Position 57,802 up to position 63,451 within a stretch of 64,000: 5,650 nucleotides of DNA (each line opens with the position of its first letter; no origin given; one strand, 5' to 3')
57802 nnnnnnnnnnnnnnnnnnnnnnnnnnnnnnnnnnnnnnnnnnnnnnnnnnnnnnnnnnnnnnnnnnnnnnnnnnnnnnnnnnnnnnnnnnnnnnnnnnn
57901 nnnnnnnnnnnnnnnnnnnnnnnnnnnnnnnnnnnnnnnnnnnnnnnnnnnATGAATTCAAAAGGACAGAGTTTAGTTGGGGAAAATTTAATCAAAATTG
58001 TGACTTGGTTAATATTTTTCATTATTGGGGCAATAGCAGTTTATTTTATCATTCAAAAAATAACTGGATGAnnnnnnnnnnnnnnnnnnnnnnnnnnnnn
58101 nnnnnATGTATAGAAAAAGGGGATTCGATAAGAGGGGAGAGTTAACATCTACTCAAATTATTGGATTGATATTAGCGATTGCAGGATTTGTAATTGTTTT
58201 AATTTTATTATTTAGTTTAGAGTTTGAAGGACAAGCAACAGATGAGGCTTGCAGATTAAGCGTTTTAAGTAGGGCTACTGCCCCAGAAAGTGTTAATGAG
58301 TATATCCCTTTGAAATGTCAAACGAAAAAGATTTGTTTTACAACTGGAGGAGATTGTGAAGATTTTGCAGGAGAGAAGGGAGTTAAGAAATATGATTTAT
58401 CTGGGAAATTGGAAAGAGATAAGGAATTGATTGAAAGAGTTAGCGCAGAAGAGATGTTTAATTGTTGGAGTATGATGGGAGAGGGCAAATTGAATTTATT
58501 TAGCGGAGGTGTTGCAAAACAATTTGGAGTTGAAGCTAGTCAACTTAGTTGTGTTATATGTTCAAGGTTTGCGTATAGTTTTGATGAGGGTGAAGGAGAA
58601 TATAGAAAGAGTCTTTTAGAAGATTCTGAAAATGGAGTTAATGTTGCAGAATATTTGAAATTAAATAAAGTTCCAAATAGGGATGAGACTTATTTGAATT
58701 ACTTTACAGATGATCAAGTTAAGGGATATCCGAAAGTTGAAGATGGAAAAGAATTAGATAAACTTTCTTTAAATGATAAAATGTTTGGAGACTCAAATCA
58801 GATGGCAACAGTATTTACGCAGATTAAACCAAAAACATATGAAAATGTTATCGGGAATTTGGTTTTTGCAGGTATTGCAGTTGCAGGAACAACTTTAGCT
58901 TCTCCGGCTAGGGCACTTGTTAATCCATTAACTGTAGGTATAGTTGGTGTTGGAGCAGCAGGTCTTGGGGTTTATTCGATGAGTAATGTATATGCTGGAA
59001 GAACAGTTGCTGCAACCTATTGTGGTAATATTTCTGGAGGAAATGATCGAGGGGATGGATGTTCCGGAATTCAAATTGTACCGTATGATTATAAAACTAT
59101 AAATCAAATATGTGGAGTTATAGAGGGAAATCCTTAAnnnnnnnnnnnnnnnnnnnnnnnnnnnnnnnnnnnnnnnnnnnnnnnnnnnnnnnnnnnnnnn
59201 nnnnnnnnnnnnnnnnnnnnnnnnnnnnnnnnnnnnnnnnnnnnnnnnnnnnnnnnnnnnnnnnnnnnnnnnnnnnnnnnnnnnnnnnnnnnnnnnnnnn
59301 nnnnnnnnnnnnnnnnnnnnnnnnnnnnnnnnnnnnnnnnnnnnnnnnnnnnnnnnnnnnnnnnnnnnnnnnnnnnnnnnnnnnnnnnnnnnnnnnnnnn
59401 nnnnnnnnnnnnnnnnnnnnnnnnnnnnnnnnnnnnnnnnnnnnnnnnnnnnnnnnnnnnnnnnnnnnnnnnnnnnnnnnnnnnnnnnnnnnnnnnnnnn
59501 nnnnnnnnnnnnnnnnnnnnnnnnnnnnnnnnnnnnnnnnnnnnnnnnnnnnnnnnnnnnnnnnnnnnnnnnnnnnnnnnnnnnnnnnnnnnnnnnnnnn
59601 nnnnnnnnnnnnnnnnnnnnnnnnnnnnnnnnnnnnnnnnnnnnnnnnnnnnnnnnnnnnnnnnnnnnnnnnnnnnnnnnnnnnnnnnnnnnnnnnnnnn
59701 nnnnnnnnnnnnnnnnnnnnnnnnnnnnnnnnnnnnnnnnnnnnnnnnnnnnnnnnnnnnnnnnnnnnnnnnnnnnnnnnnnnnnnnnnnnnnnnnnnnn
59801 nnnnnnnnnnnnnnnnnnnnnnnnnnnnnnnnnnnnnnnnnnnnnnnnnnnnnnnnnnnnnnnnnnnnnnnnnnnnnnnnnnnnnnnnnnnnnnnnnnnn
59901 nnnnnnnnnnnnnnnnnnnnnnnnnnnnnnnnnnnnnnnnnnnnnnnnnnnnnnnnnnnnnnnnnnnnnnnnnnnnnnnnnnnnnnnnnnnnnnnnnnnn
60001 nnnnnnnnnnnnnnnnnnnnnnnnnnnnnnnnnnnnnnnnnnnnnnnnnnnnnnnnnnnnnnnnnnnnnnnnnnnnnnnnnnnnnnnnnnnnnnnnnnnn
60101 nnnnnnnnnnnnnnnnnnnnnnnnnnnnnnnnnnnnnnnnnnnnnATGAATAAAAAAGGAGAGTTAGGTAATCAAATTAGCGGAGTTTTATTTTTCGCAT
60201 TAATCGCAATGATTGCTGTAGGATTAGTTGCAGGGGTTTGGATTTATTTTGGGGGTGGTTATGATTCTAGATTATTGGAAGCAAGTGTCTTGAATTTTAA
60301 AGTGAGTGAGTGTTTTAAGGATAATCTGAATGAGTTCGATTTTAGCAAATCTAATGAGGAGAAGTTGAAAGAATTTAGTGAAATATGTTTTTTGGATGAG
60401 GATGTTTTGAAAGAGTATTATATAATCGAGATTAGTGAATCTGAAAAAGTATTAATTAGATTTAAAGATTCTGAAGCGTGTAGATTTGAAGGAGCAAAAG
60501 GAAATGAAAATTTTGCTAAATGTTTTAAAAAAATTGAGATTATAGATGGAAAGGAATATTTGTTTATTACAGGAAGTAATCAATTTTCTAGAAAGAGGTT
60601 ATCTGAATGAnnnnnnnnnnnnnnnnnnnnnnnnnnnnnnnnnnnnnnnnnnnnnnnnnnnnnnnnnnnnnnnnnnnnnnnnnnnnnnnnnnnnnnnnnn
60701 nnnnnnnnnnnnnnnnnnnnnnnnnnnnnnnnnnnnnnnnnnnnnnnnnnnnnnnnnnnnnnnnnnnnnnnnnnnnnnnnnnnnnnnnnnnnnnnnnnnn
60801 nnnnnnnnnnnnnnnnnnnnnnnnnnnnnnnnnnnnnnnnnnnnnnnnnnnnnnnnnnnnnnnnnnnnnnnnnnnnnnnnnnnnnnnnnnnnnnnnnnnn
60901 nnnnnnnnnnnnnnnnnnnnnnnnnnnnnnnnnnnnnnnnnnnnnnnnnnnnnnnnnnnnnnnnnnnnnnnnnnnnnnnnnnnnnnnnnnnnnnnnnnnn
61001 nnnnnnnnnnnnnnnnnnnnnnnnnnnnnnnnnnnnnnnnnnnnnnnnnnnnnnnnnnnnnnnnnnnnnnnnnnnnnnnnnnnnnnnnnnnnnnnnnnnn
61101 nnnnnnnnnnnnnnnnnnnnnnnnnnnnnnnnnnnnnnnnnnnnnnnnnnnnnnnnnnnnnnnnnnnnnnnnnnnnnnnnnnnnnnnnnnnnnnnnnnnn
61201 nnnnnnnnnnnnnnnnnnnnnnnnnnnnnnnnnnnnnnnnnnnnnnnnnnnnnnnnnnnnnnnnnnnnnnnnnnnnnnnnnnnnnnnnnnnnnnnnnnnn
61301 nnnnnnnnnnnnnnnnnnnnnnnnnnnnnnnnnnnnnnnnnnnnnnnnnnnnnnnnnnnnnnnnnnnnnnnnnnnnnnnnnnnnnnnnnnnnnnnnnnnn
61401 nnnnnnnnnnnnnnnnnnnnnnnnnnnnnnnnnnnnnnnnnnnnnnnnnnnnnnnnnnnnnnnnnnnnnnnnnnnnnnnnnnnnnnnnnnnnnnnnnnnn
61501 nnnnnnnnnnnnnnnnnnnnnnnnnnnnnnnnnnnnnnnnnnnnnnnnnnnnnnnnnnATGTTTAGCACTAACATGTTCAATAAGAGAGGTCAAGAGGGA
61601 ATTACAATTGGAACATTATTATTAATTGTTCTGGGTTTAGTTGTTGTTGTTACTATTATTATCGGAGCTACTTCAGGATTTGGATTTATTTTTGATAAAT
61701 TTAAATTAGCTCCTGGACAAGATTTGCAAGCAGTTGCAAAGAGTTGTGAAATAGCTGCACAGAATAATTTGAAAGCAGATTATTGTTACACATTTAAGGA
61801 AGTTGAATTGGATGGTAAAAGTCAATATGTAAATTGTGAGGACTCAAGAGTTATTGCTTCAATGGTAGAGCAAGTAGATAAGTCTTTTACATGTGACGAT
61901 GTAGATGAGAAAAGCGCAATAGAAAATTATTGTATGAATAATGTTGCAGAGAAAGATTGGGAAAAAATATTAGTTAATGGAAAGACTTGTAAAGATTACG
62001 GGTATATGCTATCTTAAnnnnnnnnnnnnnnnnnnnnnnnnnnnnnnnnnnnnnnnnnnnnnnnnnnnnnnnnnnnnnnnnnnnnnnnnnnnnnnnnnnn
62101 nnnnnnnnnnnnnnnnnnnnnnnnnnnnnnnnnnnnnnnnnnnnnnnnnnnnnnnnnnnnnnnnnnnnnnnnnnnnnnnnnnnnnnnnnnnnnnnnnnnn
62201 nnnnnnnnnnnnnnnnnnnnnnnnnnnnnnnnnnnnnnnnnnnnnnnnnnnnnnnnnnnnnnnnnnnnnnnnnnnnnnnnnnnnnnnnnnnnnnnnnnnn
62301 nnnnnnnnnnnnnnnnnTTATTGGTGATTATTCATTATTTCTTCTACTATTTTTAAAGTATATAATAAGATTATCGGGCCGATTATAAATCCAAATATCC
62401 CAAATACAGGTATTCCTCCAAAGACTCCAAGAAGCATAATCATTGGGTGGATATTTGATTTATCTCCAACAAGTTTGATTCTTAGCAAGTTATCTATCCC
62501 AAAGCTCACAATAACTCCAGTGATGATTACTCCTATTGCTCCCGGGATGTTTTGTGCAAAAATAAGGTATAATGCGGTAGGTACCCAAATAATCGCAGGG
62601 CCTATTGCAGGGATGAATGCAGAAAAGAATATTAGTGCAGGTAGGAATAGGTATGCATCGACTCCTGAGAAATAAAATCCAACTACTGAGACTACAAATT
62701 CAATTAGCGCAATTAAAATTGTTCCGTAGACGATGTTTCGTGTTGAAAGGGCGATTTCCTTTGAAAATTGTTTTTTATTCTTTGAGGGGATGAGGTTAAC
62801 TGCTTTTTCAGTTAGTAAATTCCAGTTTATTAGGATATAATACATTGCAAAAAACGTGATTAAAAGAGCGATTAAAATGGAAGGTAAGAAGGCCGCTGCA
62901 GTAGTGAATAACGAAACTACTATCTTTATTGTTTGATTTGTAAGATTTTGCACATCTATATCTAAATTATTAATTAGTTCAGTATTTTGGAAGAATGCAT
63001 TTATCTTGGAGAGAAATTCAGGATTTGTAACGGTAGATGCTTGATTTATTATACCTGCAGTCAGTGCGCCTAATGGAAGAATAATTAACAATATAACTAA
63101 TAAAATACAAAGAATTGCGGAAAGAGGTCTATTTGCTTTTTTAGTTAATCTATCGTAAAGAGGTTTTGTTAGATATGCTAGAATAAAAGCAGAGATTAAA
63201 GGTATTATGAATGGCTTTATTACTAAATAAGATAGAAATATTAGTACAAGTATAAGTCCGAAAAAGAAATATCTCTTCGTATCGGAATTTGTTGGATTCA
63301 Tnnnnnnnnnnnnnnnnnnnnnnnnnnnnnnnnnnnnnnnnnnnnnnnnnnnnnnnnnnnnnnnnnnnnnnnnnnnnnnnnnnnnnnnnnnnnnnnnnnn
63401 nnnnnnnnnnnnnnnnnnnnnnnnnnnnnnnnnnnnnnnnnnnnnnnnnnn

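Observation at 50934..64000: Complete ~13-kb type IV pilus-like locus in an apparently streamlined archaeon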

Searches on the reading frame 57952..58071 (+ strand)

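Call 58: search_protein_families(library=ncbifam, proteins=[window:57952-58071:+], max_evalue=0.1)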
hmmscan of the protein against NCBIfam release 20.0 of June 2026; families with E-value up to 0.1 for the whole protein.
window:57952-58071:+ (39 aa): 0 families

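Call 83: search_protein_families(library=pfam, proteins=[window:57952-58071:+], max_evalue=1)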
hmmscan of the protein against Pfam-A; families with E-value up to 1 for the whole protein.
window:57952-58071:+ (39 aa): 1 family
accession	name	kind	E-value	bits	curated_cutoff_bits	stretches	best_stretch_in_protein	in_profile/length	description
PF25353.1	PH_2nd_LRR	-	0.19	11.8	27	1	7-33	37-63/165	Second PH domain in LRR-containing protein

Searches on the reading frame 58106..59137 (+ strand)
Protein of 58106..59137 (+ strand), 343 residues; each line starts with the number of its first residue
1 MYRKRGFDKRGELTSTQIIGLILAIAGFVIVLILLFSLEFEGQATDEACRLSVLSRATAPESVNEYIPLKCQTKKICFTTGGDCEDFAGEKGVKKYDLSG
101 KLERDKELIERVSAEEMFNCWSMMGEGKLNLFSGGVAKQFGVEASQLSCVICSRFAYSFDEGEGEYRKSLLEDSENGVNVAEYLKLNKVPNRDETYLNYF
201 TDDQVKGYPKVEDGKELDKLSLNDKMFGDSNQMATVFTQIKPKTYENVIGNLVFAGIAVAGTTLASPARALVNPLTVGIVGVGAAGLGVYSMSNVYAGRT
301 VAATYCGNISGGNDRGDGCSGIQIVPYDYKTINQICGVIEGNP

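Call 3: search_protein_families(library=pfam, proteins=[window:58106-59137:+], max_evalue=0.1)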
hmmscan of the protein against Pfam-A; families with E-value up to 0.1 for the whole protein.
window:58106-59137:+ (343 aa): 0 families

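Call 9: search_protein_families(library=ncbifam, proteins=[window:58106-59137:+], max_evalue=0.1)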
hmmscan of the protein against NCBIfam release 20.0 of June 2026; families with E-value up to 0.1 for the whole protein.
window:58106-59137:+ (343 aa): 0 families

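Call 95: find_homologous_proteins(query=window:58106-59137:+)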
Query window:58106-59137:+ (343 aa): 65 proteins with E <= 0.001 among 5524 candidates.
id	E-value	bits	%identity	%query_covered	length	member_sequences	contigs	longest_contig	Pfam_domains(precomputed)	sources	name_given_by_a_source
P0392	1.1e-226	770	100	100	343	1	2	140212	-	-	-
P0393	5.2e-84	301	46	98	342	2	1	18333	-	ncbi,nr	ncbi:MAG: hypothetical protein Q7S74_01735 [Nanoarchaeota archaeon]|nr:hypothetical protein [Nanoarc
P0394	3.6e-77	278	44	97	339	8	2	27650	-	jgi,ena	-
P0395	4.0e-77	278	41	97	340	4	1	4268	-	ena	-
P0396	2.9e-74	269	43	98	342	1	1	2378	-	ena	-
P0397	8.2e-73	264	44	98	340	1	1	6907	-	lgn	-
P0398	9.5e-72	260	43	97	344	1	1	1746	-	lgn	-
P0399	2.1e-71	259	42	98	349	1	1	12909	-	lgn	-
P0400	2.1e-70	256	42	98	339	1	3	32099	-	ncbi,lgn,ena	ncbi:MAG: hypothetical protein AABX73_01940 [Nanoarchaeota archaeon]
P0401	2.1e-70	256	40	98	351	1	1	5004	-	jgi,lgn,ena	-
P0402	8.0e-70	254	40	98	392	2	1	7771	-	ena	-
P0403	2.9e-69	252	40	99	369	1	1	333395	-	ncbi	-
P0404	3.5e-66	242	40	98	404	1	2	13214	-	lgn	-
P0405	1.8e-65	240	40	99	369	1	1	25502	-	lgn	-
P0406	2.6e-63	233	40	98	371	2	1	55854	-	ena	-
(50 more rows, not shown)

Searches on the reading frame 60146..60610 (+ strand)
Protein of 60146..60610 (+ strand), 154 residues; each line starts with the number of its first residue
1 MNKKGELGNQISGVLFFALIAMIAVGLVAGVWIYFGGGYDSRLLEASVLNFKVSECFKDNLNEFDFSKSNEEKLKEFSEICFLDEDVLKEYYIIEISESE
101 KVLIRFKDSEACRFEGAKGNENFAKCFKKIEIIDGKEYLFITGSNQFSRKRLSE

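Call 3: search_protein_families(library=pfam, proteins=[window:60146-60610:+], max_evalue=0.1)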
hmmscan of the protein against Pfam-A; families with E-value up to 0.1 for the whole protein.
window:60146-60610:+ (154 aa): 1 family
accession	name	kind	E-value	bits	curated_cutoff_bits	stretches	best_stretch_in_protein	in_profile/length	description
PF20665.3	Zw10_middle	-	0.039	14.2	23.6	1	57-134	40-123/230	Centromere/kinetochore protein zw10, middle domain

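Call 9: search_protein_families(library=ncbifam, proteins=[window:60146-60610:+], max_evalue=0.1)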
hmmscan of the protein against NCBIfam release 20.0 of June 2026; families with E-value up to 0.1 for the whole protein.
window:60146-60610:+ (154 aa): 1 family
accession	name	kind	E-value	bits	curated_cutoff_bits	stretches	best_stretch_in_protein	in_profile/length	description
NF046006.1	MAG6450_fam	subfamily_domain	0.054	14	40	1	59-103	7-48/103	MAG6450 family protein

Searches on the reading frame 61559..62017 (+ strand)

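Call 3: search_protein_families(library=pfam, proteins=[window:61559-62017:+], max_evalue=0.1)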
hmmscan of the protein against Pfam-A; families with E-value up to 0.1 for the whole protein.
window:61559-62017:+ (152 aa): 2 families
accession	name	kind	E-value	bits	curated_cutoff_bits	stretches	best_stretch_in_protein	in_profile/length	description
PF01479.30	S4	-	0.064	13.4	22.8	0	136-151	27-42/48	S4 domain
PF02203.21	TarH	-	0.084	13.2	25.2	0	15-43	5-33/177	Tar ligand binding domain homologue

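Call 9: search_protein_families(library=ncbifam, proteins=[window:61559-62017:+], max_evalue=0.1)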
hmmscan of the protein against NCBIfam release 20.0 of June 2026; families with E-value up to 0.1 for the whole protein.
window:61559-62017:+ (152 aa): 1 family
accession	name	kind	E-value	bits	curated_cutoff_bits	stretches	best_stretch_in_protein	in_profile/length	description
NF006114.0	PRK08263.1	subfamily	0.042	13.1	290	1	32-86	6-58/280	short chain dehydrogenase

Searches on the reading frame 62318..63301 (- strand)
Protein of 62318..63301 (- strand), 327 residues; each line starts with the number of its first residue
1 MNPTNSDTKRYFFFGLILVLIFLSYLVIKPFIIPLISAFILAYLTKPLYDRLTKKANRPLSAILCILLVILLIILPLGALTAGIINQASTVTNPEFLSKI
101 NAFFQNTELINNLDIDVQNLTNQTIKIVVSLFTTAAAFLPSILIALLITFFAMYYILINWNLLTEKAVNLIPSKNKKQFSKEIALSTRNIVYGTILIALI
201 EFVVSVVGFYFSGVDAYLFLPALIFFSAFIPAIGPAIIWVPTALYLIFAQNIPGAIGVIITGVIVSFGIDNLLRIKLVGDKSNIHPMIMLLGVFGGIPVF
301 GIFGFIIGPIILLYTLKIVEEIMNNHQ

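Call 4: search_protein_families(library=pfam, proteins=[window:62318-63301:-], max_evalue=0.1)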
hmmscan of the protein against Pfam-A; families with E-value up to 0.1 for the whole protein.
window:62318-63301:- (327 aa): 1 family
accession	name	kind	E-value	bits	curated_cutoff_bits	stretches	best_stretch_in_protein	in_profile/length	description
PF01594.21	AI-2E_transport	-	2e-47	162.4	34.3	1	13-321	3-325/327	AI-2E family transporter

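Call 16: find_encoding_contigs(protein=window:62318-63301:-, flank=10000, max_places=4)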
Protein window:62318-63301:- (327 aa): 3 contigs read that carry it; 2 places shown.
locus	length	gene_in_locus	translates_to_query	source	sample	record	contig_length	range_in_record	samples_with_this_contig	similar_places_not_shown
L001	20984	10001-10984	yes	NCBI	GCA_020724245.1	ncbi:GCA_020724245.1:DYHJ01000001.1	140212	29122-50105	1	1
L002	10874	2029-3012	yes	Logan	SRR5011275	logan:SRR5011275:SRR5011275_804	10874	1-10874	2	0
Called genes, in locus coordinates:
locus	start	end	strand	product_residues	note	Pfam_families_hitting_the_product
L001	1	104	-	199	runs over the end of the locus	PF03167:UDG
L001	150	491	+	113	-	-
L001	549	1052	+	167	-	PF00334:NDK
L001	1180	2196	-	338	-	PF14520:HHH_5, PF00154:RecA_N, PF08423:Rad51, PF13481:AAA_25 (weak)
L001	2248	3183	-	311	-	PF01336:tRNA_anti-codon (faint)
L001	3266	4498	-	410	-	PF00665:rve (faint), PF03050:DDE_Tnp_IS66 (weak), PF13610:DDE_Tnp_IS240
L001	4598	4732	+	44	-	-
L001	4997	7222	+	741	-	PF02384:N6_Mtase, PF01420:Methylase_S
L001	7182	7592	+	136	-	PF00736:EF1_GNE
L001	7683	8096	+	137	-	-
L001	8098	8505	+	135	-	-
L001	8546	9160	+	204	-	PF01230:HIT (weak)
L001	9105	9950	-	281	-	PF01478:Peptidase_A24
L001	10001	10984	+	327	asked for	PF01594:AI-2E_transport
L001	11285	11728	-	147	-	-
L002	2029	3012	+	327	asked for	PF01594:AI-2E_transport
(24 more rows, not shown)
